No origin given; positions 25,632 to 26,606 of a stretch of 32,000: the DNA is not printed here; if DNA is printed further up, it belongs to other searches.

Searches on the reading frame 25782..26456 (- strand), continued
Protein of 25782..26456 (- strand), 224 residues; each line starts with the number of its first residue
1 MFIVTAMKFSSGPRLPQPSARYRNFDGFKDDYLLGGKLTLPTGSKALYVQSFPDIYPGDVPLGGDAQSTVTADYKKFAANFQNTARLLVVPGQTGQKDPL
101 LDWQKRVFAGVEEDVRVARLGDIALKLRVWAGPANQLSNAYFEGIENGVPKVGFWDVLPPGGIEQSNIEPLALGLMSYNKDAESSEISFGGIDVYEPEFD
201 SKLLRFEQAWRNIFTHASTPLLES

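Call 88: fold_search(model_id=the predicted structure, library=viral)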
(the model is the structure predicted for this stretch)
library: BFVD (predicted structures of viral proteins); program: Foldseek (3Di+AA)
matches with E <= 10: 947; with E <= 0.001: 1
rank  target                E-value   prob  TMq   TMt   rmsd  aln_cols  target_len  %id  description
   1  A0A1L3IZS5            9.0e-04  0.97  0.30  0.26   7.4       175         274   17  (no name in the UniProt tables at hand)
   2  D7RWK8                6.3e-03  0.15  0.15  0.16  19.0       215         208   16  (no name in the UniProt tables at hand)
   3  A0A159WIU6            6.1e-02  0.60  0.35  0.39   8.0       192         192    8  Major envelope protein (Fragment) [Orf virus]
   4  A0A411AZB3            6.9e-02  0.23  0.14  0.21  10.3        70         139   11  Uncharacterized protein [Mycobacterium phage Stubby]
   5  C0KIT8                7.8e-02  0.10  0.19  0.15  12.8       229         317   11  p4 [Pseudomonas phage phi2954]
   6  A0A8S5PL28            9.5e-02  0.18  0.17  0.24  10.1       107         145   13  Uncharacterized protein [Podoviridae sp. ctnCN2]
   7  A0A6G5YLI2            1.0e-01  0.28  0.20  0.28  12.0       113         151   10  (no name in the UniProt tables at hand)
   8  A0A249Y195            1.0e-01  0.25  0.20  0.09  10.7       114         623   10  (no name in the UniProt tables at hand)
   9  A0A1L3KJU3            1.0e-01  0.06  0.17  0.05  25.3       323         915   10  (no name in the UniProt tables at hand)
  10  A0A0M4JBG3            1.1e-01  0.06  0.14  0.16  19.1       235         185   11  (no name in the UniProt tables at hand)
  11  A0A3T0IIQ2            1.1e-01  0.14  0.12  0.24  10.0        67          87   13  Uncharacterized protein [Vibrio virus vB_VspP_SBP1]
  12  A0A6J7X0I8            1.1e-01  0.14  0.11  0.19  10.0        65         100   12  Uncharacterized protein [uncultured Caudovirales phage]
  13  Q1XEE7                1.3e-01  0.13  0.20  0.22  18.5       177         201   11  Heat shock protein 70 homologue (Fragment) [Grapevine leafroll-associated virus 4]
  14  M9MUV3                1.3e-01  0.10  0.20  0.12  13.7       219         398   10  (no name in the UniProt tables at hand)
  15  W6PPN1                1.6e-01  0.12  0.14  0.20  10.3       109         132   13  Predicted host specificity protein A [Citrobacter phage CR8]
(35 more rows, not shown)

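Call 101: find_related_loci(query=A4, collection=viral_contigs, flank=6000)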
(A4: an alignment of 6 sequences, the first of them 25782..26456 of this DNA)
Query A4 (224 aa) in viral_contigs; peptide patterns used: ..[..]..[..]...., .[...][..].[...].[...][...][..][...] (x = any residue, [..] = any of these).
29 stretches matched a pattern, but none encodes a relative of the query by tblastn (E <= 1e-3).
